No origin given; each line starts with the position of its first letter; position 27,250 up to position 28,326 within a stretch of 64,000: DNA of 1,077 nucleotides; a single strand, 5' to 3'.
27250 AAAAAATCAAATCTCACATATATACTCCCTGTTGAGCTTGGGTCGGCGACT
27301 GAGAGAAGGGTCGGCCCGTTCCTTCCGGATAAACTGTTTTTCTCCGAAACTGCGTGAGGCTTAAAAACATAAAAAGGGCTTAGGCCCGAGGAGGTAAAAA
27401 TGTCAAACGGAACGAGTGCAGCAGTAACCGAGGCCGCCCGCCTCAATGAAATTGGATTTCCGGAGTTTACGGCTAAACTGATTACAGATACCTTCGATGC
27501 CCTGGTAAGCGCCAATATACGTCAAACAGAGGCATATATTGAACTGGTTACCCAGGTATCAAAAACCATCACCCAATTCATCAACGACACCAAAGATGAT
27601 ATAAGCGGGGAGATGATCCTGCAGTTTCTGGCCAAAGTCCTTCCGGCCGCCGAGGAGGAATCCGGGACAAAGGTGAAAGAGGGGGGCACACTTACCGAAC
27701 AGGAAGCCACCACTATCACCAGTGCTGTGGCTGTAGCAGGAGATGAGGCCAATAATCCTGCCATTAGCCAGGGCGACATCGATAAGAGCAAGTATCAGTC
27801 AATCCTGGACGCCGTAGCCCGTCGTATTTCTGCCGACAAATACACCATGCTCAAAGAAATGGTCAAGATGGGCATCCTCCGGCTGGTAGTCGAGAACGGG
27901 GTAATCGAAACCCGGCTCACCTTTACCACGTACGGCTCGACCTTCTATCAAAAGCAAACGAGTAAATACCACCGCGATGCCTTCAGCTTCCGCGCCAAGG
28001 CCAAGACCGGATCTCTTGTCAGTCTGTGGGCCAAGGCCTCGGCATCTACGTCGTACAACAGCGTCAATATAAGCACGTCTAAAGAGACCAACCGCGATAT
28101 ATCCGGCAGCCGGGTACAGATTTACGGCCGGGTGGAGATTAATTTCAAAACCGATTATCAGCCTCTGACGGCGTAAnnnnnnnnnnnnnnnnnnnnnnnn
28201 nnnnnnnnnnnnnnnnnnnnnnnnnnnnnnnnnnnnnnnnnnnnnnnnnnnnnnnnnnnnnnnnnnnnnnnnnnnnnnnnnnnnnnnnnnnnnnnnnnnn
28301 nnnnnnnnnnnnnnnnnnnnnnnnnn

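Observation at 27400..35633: Orphan contractile-tail tube homolog in a compact locus with three unassigned paralogs, an endolysin-like hydrolase and secreted proteins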

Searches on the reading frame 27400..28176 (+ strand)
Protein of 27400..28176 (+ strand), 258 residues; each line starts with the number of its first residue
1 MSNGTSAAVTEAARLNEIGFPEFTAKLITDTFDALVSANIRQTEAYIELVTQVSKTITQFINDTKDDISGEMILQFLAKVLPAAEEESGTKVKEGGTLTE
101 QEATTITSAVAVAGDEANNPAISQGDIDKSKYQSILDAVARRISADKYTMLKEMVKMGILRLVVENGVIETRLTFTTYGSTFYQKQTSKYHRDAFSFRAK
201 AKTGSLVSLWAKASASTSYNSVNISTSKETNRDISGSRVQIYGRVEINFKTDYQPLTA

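Call 3: search_protein_families(library=pfam, proteins=[window:27400-28176:+], max_evalue=0.1)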
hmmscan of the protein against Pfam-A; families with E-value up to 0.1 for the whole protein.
window:27400-28176:+ (258 aa): 1 family
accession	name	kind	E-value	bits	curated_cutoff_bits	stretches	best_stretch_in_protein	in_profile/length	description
PF01450.25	KARI_C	-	0.027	15.2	29.1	0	25-62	21-57/144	Ketol-acid reductoisomerase, C-terminal domain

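Call 4: search_protein_families(library=ncbifam, proteins=[window:27400-28176:+], max_evalue=0.1)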
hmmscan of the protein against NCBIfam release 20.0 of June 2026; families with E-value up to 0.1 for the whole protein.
window:27400-28176:+ (258 aa): 1 family
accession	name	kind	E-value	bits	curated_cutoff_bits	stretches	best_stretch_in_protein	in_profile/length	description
TIGR00465.1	ilvC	equivalog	0.025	13.6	226.15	0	208-257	152-201/314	ketol-acid reductoisomerase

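Call 13: search_protein_families(library=phrogs, proteins=[window:27400-28176:+], max_evalue=0.01)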
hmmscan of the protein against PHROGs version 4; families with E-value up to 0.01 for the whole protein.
window:27400-28176:+ (258 aa): 0 families

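Call 14: find_homologous_proteins(query=window:27400-28176:+, max_evalue=0.001)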
Query window:27400-28176:+ (258 aa): 624 proteins with E <= 0.001 among 2763 candidates; the best 120 are listed.
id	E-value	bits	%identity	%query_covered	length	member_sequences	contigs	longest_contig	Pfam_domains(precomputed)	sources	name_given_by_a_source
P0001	5.6e-154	528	97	100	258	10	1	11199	-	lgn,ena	-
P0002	3.8e-138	477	88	100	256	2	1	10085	-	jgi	jgi:hypothetical protein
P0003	1.1e-132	459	85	100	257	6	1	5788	-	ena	-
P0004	1.2e-132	459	83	100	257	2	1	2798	-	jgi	-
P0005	3.3e-123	428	78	100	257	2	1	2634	-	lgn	-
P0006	1.4e-118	413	74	100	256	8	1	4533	-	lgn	-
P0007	3.6e-115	402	73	100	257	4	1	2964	-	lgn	-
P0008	3.8e-114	398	73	100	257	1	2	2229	-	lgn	-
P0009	1.4e-113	396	70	100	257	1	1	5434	-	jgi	-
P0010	3.6e-113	395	70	99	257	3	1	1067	-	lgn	-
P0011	1.9e-110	386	70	100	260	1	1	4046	-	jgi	jgi:hypothetical protein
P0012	1.7e-107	376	69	100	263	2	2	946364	-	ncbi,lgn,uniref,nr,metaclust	ncbi:hypothetical protein [Acetivibrio cellulolyticus]|uniref:hypothetical protein n=1 Tax=Acetivibr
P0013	2.6e-107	376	69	100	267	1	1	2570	-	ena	-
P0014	1.3e-104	367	67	100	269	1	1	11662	-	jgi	jgi:hypothetical protein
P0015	1.8e-104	367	68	100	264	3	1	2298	-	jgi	-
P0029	3.2e-100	353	66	99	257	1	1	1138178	-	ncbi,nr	ncbi:MAG: hypothetical protein NWE93_02080 [Candidatus Bathyarchaeota archaeon]|nr:hypothetical prot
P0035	1.0e-98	348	65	99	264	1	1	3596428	-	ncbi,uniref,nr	ncbi:hypothetical protein GF1_12590 [Desulfolithobacter dissulfuricans]|uniref:Uncharacterized prote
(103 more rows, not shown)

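Call 15: find_encoding_contigs(protein=P0012, flank=10000, max_places=2)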
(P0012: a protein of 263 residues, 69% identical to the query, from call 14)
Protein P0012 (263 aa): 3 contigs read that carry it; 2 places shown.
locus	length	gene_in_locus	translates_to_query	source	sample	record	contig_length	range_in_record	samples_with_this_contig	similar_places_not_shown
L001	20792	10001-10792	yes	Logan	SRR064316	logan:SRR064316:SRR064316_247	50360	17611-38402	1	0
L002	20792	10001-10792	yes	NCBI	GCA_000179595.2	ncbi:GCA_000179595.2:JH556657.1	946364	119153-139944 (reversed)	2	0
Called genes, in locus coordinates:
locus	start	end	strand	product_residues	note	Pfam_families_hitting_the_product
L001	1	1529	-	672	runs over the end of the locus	PF00909:Ammonium_transp, PF00543:P-II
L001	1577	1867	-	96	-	-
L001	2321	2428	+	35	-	-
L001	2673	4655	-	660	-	PF07833:Cu_amine_oxidN1, PF02493:MORN (weak), PF13229:Beta_helix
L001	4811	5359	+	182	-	PF00440:TetR_N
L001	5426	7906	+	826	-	PF00083:Sugar_tr, PF07690:MFS_1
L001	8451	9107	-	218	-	PF07992:Pyr_redox_2, PF13738:Pyr_redox_3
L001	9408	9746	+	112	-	PF00294:PfkB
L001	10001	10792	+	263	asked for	-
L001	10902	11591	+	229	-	-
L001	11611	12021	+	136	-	-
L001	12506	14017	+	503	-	PF00005:ABC_tran, PF08402:TOBE_2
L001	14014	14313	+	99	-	-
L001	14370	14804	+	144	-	PF00528:BPD_transp_1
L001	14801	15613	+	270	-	PF00528:BPD_transp_1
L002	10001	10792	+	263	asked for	-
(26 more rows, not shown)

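Call 16: find_encoding_contigs(protein=P0029, flank=10000, max_places=2)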
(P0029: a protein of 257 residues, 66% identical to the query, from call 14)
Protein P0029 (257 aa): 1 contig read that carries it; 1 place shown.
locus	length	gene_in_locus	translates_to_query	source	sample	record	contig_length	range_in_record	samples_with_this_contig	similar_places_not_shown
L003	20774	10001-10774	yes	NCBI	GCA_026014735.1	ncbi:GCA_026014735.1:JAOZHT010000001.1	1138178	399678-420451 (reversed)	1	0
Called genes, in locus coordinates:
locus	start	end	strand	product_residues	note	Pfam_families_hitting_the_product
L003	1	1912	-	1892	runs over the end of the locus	PF13195:DUF4011, PF13086:AAA_11 (weak), PF13245:AAA_19 (faint), PF13086:AAA_11 (weak), PF13087:AAA_12, PF18741:MTES_1575, PF11784:DUF3320 (weak)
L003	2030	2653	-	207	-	PF07796:DUF1638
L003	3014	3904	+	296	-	PF13174:TPR_6 (faint), PF13525:YfiO (weak)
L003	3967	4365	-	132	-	PF12172:zf-ChsH2, PF01796:OB_ChsH2_C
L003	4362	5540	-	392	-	PF00108:Thiolase_N, PF00109:ketoacyl-synt, PF22691:Thiolase_C_1, PF02803:Thiolase_C (weak)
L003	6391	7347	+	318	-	PF00005:ABC_tran, PF13304:AAA_21 (weak)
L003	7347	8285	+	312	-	PF12679:ABC2_membrane_2, PF12730:ABC2_membrane_4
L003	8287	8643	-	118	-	-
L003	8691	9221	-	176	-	PF20122:DUF6512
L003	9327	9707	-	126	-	-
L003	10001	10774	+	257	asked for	-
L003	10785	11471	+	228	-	-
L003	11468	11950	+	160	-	-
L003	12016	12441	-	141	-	-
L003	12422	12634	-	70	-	-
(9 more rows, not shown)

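Call 17: find_encoding_contigs(protein=P0035, flank=10000, max_places=2)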
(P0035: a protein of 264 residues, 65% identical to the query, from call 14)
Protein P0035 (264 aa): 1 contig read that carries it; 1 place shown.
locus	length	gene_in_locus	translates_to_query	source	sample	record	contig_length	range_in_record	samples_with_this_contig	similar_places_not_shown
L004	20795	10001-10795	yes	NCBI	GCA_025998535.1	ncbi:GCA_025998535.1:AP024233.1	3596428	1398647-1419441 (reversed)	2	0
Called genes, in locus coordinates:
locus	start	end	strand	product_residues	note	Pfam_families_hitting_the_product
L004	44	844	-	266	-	PF00702:Hydrolase, PF12710:HAD, PF13419:HAD_2, PF13242:Hydrolase_like (weak)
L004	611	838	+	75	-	-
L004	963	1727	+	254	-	PF01656:CbiA, PF06564:CBP_BcsQ (weak), PF13614:AAA_31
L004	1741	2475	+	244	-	PF13191:AAA_16 (faint), PF00005:ABC_tran, PF13304:AAA_21 (weak)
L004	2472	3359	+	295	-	PF18075:FtsX_ECD, PF02687:FtsX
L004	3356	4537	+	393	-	PF01551:Peptidase_M23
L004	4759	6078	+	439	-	PF22694:CtpB_N-like, PF00595:PDZ, PF13180:PDZ_2, PF17820:PDZ_6, PF03572:Peptidase_S41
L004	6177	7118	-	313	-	-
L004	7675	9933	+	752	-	PF07504:FTP, PF01447:Peptidase_M4, PF02868:Peptidase_M4_C, PF01483:P_proprotein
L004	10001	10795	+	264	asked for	-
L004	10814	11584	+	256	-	-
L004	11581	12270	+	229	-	-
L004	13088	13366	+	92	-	-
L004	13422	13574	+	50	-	-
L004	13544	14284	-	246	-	PF01695:IstB_IS21, PF20030:bpMoxR (weak), PF05496:RuvB_N (faint), PF00308:Bac_DnaA, PF00004:AAA (weak)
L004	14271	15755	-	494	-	PF08279:HTH_11 (faint), PF13565:HTH_32 (faint), PF00665:rve (faint), PF22483:Mu-transpos_C_2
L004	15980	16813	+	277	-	PF00685:Sulfotransfer_1, PF13469:Sulfotransfer_3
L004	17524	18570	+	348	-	PF01609:DDE_Tnp_1 (weak)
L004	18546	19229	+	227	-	-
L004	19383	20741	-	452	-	PF00078:RVT_1, PF08388:GIIM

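Call 20: find_related_loci(query=A1, collection=genome_contigs, flank=10000)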
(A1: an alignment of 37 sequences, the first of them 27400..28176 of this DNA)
Query A1 (258 aa) in genome_contigs; peptide patterns used: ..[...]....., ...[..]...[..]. (x = any residue, [..] = any of these).
136 stretches matched a pattern; 80 encode a relative of the query (tblastn E <= 1e-3); 80 distinct loci.
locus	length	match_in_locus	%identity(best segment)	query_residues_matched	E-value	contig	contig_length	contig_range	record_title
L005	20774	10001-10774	99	1-258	7e-172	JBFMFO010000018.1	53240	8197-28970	MAG: Thermodesulfobacteriota bacterium isolate MAG273 MAG273_18, whole genome shotgun sequence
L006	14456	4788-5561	99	1-258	2e-171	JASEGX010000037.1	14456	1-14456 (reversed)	MAG: Thermodesulfobacteriota bacterium isolate Yes70-07 NODE_1690_length_14456_cov_5.067287, whole genome shotgun sequen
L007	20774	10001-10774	96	1-258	6e-166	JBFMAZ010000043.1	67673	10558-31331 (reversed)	MAG: Thermodesulfobacteriota bacterium isolate MAG151 MAG151_43, whole genome shotgun sequence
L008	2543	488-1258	83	1-258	2e-152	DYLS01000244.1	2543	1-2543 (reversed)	MAG TPA_asm: Blastopirellula marina isolate SulCav_AS07-7_2_60_60 SulCav_AS07_7_33206_length_2543_cov_31_322347, whole g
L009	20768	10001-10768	74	1-258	8e-130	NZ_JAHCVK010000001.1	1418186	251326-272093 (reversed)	Geomobilimonas luticola strain JCM 17780 NODE_1_length_1418186_cov_221.788490, whole genome shotgun sequence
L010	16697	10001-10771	78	1-258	5e-128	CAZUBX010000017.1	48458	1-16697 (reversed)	MAG TPA_asm: uncultured Syntrophaceae bacterium isolate SRP302447_co2_74 genome assembly, contig: NODE_2105_length_48458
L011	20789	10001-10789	67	1-258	2e-115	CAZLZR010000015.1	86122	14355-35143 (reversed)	MAG TPA_asm: uncultured Acetivibrio sp. isolate binchicken_co152_19 genome assembly, contig: NODE_304_length_86122_cov_1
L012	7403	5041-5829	67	1-258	4e-114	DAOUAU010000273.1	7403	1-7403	MAG TPA_asm: Dehalococcoidales bacterium isolate H66_684 k113_583884, whole genome shotgun sequence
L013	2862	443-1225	65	1-256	2e-114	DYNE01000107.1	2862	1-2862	MAG TPA_asm: Pelodictyon luteolum isolate SulCav_FS08_3_51_27 SulCav_FS08-3_29229_length_2862_cov_14.756323, whole genom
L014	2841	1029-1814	65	1-256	1e-114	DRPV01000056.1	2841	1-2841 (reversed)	MAG TPA_asm: Desulfobacterales bacterium isolate HyVt-567 HyVt-567_k145_1203273, whole genome shotgun sequence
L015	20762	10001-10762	66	3-256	4e-110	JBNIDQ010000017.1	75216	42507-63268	MAG: Candidatus Bathyarchaeia archaeon isolate Bathy6-F112_MillA Bathy112V4_scaffold12, whole genome shotgun sequence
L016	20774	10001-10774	66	4-256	7e-110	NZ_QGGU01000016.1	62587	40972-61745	Pleionea mediterranea strain DSM 25350 Ga0215703_116, whole genome shotgun sequence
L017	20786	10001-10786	64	1-257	2e-109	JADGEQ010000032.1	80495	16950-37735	MAG: Desulfobacteraceae bacterium isolate BB40 NODE_265_length_80495_cov_8.233183, whole genome shotgun sequence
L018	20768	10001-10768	65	3-258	8e-109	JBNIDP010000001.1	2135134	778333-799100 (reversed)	MAG: Candidatus Bathyarchaeia archaeon isolate Bathy6-F86_MillB Bathy86_contig1, whole genome shotgun sequence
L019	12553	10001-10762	64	3-256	7e-108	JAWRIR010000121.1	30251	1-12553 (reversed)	MAG: Thermoproteota archaeon isolate ADS1 c_000000170439, whole genome shotgun sequence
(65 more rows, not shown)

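Call 28: predict_structure(alignment_id=A1)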
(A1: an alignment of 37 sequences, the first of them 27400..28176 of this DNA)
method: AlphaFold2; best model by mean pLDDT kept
length: 258 residues; sequences in the alignment: 37
mean_pLDDT: 60.3   pTM: 0.42
mean pLDDT of the five models: 60.3, 57.4, 55.3, 54.8, 53.4
residues with pLDDT >= 90: 0; 70-90: 107; 50-70: 37; < 50: 114
segments of 3 or more residues with pLDDT < 50: 1-20, 160-167, 170-247, 251-258
pLDDT, mean of each block of 10 residues (from residue 1): 39 43 59 67 70 77 78 81 75 82 86 78 85 85 84 66 48 44 38 39 40 34 38 39 49 42
secondary structure, 60 per line:
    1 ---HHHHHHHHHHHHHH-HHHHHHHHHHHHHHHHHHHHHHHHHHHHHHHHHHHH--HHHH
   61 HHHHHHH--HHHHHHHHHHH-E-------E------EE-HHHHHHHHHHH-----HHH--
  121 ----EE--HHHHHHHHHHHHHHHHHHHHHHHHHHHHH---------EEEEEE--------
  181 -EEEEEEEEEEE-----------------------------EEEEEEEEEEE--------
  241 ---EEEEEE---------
elements in order: H4-17 H19-54 H57-67 H70-80 H100-110 H129-157 E167-172 E182-192 E222-232 E244-249
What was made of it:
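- The monomer model of A is poorly determined in its beta region, as expected for strand-exchanging polymers (call 28).
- Tried and rejected: AF2 of protein A from 37 homologs gave pLDDT 60, with the conserved beta region below 50 (call 28).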

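Call 30: search_solved_structures(query=A1, max_evalue=10)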
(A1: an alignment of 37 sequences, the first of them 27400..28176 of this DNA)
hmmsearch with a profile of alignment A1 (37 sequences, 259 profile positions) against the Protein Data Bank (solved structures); distinct sequences matched with E-value up to 10: 2.
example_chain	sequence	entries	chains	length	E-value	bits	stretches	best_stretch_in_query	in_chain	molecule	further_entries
4aey_A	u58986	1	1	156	0.54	12.9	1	116-169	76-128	D-ERYTHRO-7,8-DIHYDRONEOPTERIN TRIPHOSPHATE EPIMERASE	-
1tdp_A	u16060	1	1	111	0.71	12.5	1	10-71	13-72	carnobacteriocin B2 immunity protein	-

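Call 31: search_protein_families(library=padloc, proteins=[window:27400-28176:+], max_evalue=0.1)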
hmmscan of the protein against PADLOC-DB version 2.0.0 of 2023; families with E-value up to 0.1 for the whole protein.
window:27400-28176:+ (258 aa): 0 families

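Call 51: fold_search(model_id=the predicted structure, library=pdb)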
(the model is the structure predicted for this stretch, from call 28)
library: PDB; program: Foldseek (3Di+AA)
matches with E <= 10: 37; with E <= 0.001: 0
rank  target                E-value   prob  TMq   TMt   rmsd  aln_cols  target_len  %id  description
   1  9q6a_A                4.8e-01  0.06  0.11  0.13  21.2       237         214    9  Crystal structure of octameric COMMD-like protein MBK5214510 from Flavobacteriaceae bacterium (released 2025-10-01)
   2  7sb2_B                5.1e-01  0.06  0.14  0.13  19.6       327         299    9  Structure of the periplasmic domain of GldM from Capnocytophaga canimorsus (released 2022-03-23)
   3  9q6a_B                8.5e-01  0.04  0.11  0.13  19.6       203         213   12  Crystal structure of octameric COMMD-like protein MBK5214510 from Flavobacteriaceae bacterium (released 2025-10-01)
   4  7sb2_A                1.1e+00  0.04  0.15  0.14  20.6       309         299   11  Structure of the periplasmic domain of GldM from Capnocytophaga canimorsus (released 2022-03-23)
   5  6ey4                  1.4e+00  0.04  0.15  0.10  23.9       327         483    8  Periplasmic domain (residues 36-513) of GldM (released 2018-02-07)
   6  9q6c_A                1.6e+00  0.03  0.13  0.14  21.0       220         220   10  Cryo-EM structure of octameric COMMD-like protein MBK5214510 from Flavobacteriaceae bacterium (released 2025-10-01)
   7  9dfx_B                3.1e+00  0.02  0.15  0.12  16.6       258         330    8  Cryo-EM structure of a SUR1/Kir6.2 ATP-sensitive potassium channel in the presence of Aekatperone in the closed confor (released 2025-02-12)
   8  8uxn_A                3.7e+00  0.04  0.14  0.15  17.6       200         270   10  Caulobacter crescentus FljM flagellar filament (symmetrized) (released 2024-06-26)
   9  6xbw_H                4.2e+00  0.03  0.15  0.18  15.9       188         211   12  Cryo-EM structure of V-ATPase from bovine brain, state 1 (released 2020-08-19)
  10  7u24_A                4.2e+00  0.02  0.14  0.12  16.7       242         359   10  Cryo-EM structure of the pancreatic ATP-sensitive potassium channel bound to ATP and glibenclamide with Kir6.2-CTD in  (released 2022-08-31)
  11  9cop_M                4.4e+00  0.10  0.24  0.28  12.4       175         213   11  Yeast RAVE bound to V-ATPase V1 complex (released 2024-11-20)
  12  8gyt_A                4.4e+00  0.02  0.11  0.09  29.8       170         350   16  Cryo-EM structure of human Pannexin-3 R36S/F40R variant in pre-open state. (released 2024-04-17)
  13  3l8i_D                5.0e+00  0.03  0.15  0.18  20.7       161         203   12  Crystal structure of CCM3, a cerebral cavernous malformation protein critical for vascular integrity (released 2010-05-19)
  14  8f2r_D                5.6e+00  0.01  0.12  0.14  21.0       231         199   11  Human CCC complex (released 2023-05-24)
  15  3pxp_B                5.6e+00  0.01  0.05  0.05  25.1       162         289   14  Crystal structure of a PAS and DNA binding domain containing protein (Caur_2278) from CHLOROFLEXUS AURANTIACUS J-10-FL (released 2011-01-19)
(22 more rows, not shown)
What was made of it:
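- Tried and rejected: Foldseek of that model against PDB gave nothing significant; the top hit was a COMMD-like octamer at E 0.48 and TM about 0.1 (call 51).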
